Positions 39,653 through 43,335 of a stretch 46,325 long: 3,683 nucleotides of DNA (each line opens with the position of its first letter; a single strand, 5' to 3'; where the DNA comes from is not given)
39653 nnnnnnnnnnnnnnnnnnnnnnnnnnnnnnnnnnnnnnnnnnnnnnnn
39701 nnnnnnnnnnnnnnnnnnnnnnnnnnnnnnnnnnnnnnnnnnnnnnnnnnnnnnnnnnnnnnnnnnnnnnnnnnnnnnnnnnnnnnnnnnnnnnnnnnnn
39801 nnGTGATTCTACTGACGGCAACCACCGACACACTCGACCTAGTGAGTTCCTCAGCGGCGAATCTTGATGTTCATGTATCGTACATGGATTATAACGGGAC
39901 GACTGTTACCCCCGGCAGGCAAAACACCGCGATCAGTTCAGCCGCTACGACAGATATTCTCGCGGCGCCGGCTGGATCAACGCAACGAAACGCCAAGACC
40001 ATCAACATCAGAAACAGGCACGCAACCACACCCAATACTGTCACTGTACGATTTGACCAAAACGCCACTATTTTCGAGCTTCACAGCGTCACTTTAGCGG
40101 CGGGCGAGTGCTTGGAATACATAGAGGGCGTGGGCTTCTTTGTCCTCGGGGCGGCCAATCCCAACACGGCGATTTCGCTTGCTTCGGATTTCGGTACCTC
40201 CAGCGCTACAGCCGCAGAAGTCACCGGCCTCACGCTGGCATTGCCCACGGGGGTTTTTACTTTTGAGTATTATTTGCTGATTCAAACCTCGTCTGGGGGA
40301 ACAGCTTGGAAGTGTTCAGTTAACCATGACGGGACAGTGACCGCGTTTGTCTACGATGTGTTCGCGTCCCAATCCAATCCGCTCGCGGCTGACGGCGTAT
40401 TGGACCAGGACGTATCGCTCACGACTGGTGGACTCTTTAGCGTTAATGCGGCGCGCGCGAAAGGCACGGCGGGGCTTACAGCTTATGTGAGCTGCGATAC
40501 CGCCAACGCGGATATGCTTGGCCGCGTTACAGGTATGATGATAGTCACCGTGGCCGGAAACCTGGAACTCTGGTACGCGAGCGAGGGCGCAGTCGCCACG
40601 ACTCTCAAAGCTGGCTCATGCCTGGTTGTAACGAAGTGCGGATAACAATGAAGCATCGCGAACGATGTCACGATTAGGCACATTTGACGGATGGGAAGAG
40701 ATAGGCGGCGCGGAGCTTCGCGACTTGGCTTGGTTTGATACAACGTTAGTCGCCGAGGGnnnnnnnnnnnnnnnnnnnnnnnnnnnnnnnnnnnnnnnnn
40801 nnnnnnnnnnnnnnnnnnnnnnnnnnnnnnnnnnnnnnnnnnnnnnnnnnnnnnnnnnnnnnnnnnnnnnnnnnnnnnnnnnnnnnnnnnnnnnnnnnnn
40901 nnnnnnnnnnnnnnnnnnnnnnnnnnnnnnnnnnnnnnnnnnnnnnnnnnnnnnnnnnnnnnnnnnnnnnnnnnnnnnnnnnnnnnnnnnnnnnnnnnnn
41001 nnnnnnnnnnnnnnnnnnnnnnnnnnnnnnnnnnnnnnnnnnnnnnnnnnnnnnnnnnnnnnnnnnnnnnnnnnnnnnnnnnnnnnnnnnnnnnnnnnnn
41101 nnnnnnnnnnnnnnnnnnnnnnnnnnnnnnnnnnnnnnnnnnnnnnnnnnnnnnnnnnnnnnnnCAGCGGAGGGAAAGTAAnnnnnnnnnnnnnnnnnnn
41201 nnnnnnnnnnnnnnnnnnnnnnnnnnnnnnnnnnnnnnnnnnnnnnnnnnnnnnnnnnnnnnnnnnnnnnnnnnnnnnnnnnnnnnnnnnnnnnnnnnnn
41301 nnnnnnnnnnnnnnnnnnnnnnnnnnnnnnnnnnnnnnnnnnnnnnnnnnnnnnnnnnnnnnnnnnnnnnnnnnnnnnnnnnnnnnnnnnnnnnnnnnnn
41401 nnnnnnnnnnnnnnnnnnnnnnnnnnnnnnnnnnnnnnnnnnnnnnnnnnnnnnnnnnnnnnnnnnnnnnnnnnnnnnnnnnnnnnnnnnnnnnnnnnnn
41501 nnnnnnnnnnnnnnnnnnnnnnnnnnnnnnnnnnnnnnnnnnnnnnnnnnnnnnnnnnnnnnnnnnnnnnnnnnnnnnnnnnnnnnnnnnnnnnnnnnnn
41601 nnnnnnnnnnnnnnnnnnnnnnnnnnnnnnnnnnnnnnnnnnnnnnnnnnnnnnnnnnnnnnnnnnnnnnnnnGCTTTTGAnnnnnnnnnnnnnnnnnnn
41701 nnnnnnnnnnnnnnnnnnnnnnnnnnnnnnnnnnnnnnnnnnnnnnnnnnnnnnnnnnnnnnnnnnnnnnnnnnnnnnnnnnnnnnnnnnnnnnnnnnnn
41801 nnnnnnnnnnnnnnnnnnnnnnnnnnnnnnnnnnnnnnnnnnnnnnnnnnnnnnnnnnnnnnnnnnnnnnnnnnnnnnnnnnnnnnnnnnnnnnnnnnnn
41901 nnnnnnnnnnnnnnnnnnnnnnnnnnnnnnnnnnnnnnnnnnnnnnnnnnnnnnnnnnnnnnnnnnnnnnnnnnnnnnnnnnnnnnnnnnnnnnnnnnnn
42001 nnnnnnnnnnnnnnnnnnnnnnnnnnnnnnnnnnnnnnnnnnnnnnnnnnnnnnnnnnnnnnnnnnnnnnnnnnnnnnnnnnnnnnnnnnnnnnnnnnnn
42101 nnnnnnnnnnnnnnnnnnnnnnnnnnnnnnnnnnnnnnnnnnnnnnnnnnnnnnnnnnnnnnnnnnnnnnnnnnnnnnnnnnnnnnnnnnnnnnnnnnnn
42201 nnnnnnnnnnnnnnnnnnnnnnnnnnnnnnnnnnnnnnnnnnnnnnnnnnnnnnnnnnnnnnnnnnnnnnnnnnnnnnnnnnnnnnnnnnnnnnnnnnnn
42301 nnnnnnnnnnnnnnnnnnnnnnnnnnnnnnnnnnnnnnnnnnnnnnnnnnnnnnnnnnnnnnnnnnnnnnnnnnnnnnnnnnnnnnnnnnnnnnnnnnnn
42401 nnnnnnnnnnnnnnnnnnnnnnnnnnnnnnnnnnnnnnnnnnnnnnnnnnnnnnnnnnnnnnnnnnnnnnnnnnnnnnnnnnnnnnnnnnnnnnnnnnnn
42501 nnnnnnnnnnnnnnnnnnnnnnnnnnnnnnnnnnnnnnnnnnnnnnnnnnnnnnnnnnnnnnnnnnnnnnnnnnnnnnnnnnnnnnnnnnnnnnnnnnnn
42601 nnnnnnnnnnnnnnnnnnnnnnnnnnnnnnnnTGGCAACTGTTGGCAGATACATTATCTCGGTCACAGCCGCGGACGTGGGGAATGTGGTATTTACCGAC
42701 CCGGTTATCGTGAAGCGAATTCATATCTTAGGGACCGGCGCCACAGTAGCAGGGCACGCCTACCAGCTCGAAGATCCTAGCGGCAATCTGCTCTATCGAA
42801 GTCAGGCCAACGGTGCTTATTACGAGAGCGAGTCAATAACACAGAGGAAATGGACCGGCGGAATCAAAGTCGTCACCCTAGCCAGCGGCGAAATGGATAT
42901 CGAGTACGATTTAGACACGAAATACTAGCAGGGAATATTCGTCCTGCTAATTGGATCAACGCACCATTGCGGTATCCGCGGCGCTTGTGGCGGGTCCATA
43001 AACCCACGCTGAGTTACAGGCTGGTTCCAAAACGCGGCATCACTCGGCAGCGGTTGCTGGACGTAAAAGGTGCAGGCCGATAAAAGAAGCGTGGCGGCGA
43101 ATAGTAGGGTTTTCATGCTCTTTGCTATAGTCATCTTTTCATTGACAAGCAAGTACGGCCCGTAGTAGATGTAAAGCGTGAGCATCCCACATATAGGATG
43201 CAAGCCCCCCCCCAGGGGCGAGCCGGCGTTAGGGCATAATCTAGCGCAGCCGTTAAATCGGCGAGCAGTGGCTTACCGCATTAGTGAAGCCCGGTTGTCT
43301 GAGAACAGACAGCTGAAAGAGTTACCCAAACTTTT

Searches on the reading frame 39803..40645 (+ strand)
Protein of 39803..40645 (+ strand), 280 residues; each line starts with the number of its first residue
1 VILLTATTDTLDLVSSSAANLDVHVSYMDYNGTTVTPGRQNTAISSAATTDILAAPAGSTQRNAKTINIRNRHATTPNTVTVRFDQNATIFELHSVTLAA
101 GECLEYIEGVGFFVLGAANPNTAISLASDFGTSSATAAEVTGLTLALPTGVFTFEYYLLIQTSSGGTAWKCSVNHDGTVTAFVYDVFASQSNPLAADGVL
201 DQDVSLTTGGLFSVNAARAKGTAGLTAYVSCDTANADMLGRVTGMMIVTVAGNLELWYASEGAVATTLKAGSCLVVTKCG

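Call 22: find_encoding_contigs(protein=window:39803-40645:+, flank=10000, max_places=6)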
Protein window:39803-40645:+ (280 aa): 7 contigs read that carry it; 5 places shown.
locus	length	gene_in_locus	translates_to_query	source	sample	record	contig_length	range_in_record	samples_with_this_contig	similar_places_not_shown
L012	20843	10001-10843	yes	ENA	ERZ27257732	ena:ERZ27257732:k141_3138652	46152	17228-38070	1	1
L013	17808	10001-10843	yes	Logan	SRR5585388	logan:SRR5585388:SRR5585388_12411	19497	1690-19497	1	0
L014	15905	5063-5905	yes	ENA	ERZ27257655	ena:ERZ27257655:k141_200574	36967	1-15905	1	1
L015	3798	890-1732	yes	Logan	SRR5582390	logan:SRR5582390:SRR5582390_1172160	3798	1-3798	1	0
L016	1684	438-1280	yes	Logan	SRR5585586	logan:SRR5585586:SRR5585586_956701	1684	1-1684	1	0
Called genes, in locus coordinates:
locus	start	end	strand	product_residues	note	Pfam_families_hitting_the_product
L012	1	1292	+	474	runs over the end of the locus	-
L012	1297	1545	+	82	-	-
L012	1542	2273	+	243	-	-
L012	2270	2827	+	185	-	PF08241:Methyltransf_11 (weak)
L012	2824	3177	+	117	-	-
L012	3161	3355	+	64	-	-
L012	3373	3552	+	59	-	-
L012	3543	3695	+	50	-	-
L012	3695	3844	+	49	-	-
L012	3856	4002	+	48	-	-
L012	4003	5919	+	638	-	PF16510:P22_portal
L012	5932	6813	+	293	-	-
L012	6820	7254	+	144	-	PF02945:Endonuclease_7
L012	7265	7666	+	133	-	-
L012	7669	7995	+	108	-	-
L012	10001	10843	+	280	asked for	-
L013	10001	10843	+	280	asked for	-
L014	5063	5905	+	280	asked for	-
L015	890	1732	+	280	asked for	-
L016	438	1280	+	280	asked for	-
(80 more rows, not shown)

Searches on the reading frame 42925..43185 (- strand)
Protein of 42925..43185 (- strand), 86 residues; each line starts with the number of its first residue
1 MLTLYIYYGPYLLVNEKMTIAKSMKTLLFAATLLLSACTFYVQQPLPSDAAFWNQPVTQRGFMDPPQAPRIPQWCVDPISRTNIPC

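Call 27: find_encoding_contigs(protein=window:42925-43185:-, flank=10000, max_places=10)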
Protein window:42925-43185:- (86 aa): no gene with exactly this product is on record in the collection.
